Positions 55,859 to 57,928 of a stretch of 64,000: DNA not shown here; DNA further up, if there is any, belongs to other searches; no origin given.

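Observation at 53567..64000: Unusual three-gene two-partner-secretion locus ending in a giant TpsA that runs off the window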

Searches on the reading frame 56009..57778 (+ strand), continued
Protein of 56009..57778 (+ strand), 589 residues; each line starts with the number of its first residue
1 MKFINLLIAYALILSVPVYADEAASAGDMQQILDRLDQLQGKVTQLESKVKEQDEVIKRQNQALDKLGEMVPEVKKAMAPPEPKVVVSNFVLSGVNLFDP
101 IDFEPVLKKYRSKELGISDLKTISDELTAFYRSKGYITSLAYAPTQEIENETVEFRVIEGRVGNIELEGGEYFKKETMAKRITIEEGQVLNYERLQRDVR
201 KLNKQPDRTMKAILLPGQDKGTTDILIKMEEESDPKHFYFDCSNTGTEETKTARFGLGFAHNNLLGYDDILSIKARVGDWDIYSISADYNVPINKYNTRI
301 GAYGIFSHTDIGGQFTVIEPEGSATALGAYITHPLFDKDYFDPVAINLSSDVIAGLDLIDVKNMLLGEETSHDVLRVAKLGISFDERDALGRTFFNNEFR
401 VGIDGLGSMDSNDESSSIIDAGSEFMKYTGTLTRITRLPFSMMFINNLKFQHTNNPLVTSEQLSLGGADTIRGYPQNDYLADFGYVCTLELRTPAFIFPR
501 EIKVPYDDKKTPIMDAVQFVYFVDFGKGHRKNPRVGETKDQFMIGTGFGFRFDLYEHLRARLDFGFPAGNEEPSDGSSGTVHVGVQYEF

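Call 50: search_solved_structures(query=window:56009-57775:+, max_evalue=0.01, show_alignments=1)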
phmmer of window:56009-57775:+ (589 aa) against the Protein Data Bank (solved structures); distinct sequences matched with E-value up to 0.01: 10.
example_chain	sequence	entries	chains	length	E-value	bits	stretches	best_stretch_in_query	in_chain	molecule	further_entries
6wim_A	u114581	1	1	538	8.3e-15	57.6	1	57-280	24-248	Outer membrane transporter CdiB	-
2mhj_A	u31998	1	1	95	2.4e-08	36.3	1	83-160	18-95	TpsB4 protein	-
6wil_A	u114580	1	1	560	6e-07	31.7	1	115-321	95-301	Hemolysin activator protein CdiB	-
4qky_A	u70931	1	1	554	2.6e-06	29.5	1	91-491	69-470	Filamentous hemagglutinin transporter protein FhaC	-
4ql0_A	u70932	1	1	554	1.7e-05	26.9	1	91-491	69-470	Filamentous hemagglutinin transporter protein FhaC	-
3njt_A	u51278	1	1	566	1.9e-05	26.7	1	91-489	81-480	Filamentous hemagglutinin transporter protein fhaC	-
9ccg_A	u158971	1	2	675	0.0036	19.2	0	507-582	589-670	POTRA domain-containing protein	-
3mc8_A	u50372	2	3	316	0.005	18.7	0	106-238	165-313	Alr2269 protein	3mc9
2x8x_X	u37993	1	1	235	0.0062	18.4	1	112-232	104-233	TLR1789 PROTEIN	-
8xnb_A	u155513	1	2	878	0.0084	18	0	101-237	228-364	Outer membrane protein assembly factor BamA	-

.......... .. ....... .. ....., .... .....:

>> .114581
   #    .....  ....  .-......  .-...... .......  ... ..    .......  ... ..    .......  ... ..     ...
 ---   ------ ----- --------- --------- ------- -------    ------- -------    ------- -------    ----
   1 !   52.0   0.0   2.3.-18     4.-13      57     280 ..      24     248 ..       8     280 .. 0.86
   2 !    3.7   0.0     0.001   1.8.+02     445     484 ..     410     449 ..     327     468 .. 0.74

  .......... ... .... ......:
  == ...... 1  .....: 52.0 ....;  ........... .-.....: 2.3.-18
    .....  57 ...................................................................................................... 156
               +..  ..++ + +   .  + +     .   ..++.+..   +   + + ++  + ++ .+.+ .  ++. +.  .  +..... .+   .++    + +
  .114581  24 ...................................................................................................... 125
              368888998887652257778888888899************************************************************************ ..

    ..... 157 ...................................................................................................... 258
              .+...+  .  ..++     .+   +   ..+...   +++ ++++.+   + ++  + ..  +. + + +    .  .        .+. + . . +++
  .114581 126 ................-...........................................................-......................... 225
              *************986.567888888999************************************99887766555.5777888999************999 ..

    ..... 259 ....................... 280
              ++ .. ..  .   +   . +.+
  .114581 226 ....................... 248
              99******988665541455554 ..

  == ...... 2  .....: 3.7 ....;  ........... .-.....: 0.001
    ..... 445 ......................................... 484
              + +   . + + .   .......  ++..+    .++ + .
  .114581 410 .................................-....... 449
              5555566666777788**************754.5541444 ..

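Call 64: predict_structure(alignment_id=A1)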
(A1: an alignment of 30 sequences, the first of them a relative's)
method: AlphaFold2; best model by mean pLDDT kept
length: 589 residues; sequences in the alignment: 30
mean_pLDDT: 82.7   pTM: 0.71
mean pLDDT of the five models: 82.7, 82.1, 81.9, 80.4, 71.0
residues with pLDDT >= 90: 254; 70-90: 247; 50-70: 18; < 50: 70
segments of 3 or more residues with pLDDT < 50: 1-30, 38-75
pLDDT, mean of each block of 10 residues (from residue 1): 43 34 36 49 39 43 45 51 77 82 87 85 88 78 78 82 87 89 87 87 91 83 88 94 85 92 93 91 95 91 95 79 96 90 78 96 91 95 92 94 86 83 91 93 94 93 93 92 97 89 83 90 97 89 96 88 92 87 93
secondary structure, 60 per line:
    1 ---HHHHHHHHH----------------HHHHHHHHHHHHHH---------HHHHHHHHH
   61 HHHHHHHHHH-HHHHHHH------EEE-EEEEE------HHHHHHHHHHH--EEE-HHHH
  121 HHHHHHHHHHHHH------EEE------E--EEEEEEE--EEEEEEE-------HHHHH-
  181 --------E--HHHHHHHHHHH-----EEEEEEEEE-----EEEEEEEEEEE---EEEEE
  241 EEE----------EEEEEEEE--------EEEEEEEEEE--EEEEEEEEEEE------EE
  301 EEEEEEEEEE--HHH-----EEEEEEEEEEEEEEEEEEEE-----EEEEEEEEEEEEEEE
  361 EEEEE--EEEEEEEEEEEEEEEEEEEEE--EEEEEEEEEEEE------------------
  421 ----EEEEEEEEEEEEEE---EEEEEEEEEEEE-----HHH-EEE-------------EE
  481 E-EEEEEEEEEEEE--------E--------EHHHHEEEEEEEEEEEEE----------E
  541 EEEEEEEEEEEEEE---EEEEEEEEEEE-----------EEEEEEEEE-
elements in order: H4-12 H29-42 H52-70 H72-78 E85-87 E89-93 H100-110 E113-115 H117-133 E140-142 E152-158 E161-167 H175-179 H192-202 E208-216 E222-232 E236-243 E254-261 E270-279 E282-292 E299-310 E321-340 E346-365 E368-388 E391-402 E425-438 E442-453 E463-465 E479-481 E483-494 H513-516 E517-529 E540-554 E558-568 E580-588
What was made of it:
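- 56009..57778 (+): tpsB: Omp85-family transporter (589 aa). The AF2 model has pLDDT 82.7 with two POTRA domains and a 16-strand barrel (call 64).
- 56087..56260 (+): TpsB pre-POTRA helix (aa ~27-84) with a heptad a/d pattern, ending in PPEPK. AF2 confidence is low in this region (call 64).
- On Two-partner secretion (type Vb): TpsB: DSSP shows two beta-alpha-alpha-beta-beta units and 16 barrel strands (call 64). Helices are predicted at aa 29-42 and 52-78, but with pLDDT 34-51 (call 64).
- The AF2 placement of the TpsB N-terminal helix is low confidence (call 64).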

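Call 95: fold_search(model_id=the predicted structure, library=pdb)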
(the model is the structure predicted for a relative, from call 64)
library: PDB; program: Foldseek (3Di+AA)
matches with E <= 10: 793; with E <= 0.001: 245
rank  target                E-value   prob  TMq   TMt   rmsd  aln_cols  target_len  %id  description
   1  6wim                  2.4e-31  1.00  0.68  0.74  14.3       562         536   19  CdiB from Escherichia coli (released 2020-11-04)
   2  4ql0                  5.3e-28  1.00  0.60  0.66   9.9       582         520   18  Crystal Structure Analysis of the Membrane Transporter FhaC (double mutant V169T, I176N) (released 2015-06-17)
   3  4qky                  8.3e-27  1.00  0.58  0.70   9.2       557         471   18  Crystal Structure Analysis of the Membrane Transporter FhaC (released 2014-10-22)
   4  6wil                  5.2e-25  1.00  0.62  0.67  13.1       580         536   16  CdiB from Acinetobacter baumannii (released 2020-11-04)
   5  4k3c                  5.1e-22  1.00  0.50  0.54   8.8       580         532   13  The crystal structure of BamA from Haemophilus ducreyi lacking POTRA domains 1-3 (released 2013-09-04)
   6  7nri_A                1.1e-21  1.00  0.52  0.41  10.1       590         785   14  Structure of the darobactin-bound E. coli BAM complex (BamABCDE) (released 2021-04-21)
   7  4c00                  1.9e-21  1.00  0.54  0.58   7.0       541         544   15  Crystal structure of TamA from E. coli (released 2013-09-25)
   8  5d0o_A                1.9e-21  1.00  0.51  0.40  10.4       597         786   13  BamABCDE complex, outer membrane beta barrel assembly machinery entire complex (released 2016-03-09)
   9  8pzu_A                3.3e-21  1.00  0.52  0.40  10.7       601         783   14  Wait Complex: BAM bound Darobactin-B and Compact SurA (released 2024-09-25)
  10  7bnq_A                3.8e-21  1.00  0.53  0.42  10.2       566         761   13  Lateral-closed conformation of the lid-locked BAM complex (BamA E435C S665C, BamBDCE) by cryoEM (released 2021-06-02)
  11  3njt                  9.9e-21  1.00  0.54  0.67  16.4       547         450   16  Crystal structure of the R450A mutant of the membrane protein FhaC (released 2010-11-03)
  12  8sqa_A                1.4e-20  1.00  0.48  0.38  10.4       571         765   16  The cryo-EM structure of the EcBAM/EspP(beta8-12) complex (released 2024-05-08)
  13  8pzv_A                1.9e-20  1.00  0.52  0.40  10.7       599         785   14  Wait Complex: BAM bound Darobactin-B and Extended SurA (released 2024-09-25)
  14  6lyq_A                3.7e-20  1.00  0.51  0.40  10.4       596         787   13  Structure of the BAM complex (released 2021-01-06)
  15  9hg5_A                4.4e-20  1.00  0.53  0.41   8.0       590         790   14  BAM-SurA complex in the swing-in state with full length BamC resolved (released 2025-04-16)
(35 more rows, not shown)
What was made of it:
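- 56009..57778 (+): The best structural matches are CdiB 6wim (E 2e-31, TM 0.68/0.74) and FhaC 4ql0 and 4qky (call 95).
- On Two-partner secretion (type Vb): TpsB: By Foldseek, CdiB and FhaC rank above BamA and TamA (call 95).
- Closest known: FhaC/FhaB filamentous haemagglutinin system of Bordetella. Same: TpsB has two POTRA domains and a 16-strand barrel, and it matches FhaC structurally (calls 50, 95).
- TPR partners of Omp85 proteins are known, such as BamD, and BamA complexes appear among the structural neighbours of TpsB (call 95). TpsB's best sequence and structure matches are to CdiB (calls 50, 95).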

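Call 96: find_related_loci(query=A1, collection=metagenome_contigs, flank=10000)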
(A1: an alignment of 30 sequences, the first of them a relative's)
Query A1 (589 aa) in metagenome_contigs; peptide patterns used: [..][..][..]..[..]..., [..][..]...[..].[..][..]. (x = any residue, [..] = any of these).
212 stretches matched a pattern; 81 encode a relative of the query (tblastn E <= 1e-3); the best 80 are kept; 79 distinct loci.
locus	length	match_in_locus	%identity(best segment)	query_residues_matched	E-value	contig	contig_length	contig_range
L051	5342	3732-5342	85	17-553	0e+0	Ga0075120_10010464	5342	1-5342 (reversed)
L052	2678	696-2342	62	43-589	0e+0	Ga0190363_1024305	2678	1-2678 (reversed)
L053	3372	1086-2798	61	22-589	0e+0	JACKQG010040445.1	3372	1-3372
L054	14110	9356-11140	53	3-589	0e+0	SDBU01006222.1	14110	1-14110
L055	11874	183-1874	55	25-589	0e+0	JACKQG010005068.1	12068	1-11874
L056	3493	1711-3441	54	14-589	0e+0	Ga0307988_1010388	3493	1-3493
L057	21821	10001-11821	52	3-589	0e+0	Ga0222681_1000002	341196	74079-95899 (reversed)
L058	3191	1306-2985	55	29-589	0e+0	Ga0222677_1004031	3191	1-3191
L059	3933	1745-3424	55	29-589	0e+0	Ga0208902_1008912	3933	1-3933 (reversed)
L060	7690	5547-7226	55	29-589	0e+0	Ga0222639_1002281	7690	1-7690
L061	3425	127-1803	55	29-588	0e+0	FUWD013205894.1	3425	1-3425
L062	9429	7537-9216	55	29-589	0e+0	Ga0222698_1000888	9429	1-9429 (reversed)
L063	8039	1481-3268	53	4-589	0e+0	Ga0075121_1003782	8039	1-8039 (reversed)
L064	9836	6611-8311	55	24-589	0e+0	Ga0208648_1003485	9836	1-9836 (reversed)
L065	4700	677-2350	53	29-589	0e+0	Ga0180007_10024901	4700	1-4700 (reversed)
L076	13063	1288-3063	49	6-589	0e+0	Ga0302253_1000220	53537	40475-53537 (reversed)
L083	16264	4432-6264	49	19-589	0e+0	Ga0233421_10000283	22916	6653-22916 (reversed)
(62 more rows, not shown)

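Call 103: search_protein_families(library=pfam, proteins=[L083:13917-14399:+, L083:14464-15003:+, L083:13272-13901:+, L076:12413-12994:+], max_evalue=0.01)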
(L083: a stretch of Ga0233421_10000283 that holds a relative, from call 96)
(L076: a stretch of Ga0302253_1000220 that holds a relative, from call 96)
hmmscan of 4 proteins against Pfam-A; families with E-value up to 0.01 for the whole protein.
L083:13917-14399:+ (160 aa): 2 families
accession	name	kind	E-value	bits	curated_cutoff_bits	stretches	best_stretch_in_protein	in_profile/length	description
PF20615.3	DUF6802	-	0.0002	21.7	27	0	96-133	33-68/102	Family of unknown function (DUF6802)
PF10648.15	Gmad2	-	0.0046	17.7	25.7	0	59-97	32-69/86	Immunoglobulin-like domain of bacterial spore germination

L083:14464-15003:+ (179 aa): 1 family
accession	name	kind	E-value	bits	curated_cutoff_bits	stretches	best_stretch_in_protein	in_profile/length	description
PF00484.24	Pro_CA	-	3e-05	24.8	25.7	1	79-127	44-98/156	Carbonic anhydrase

L083:13272-13901:+ (210 aa): 0 families

L076:12413-12994:+ (194 aa): 0 families
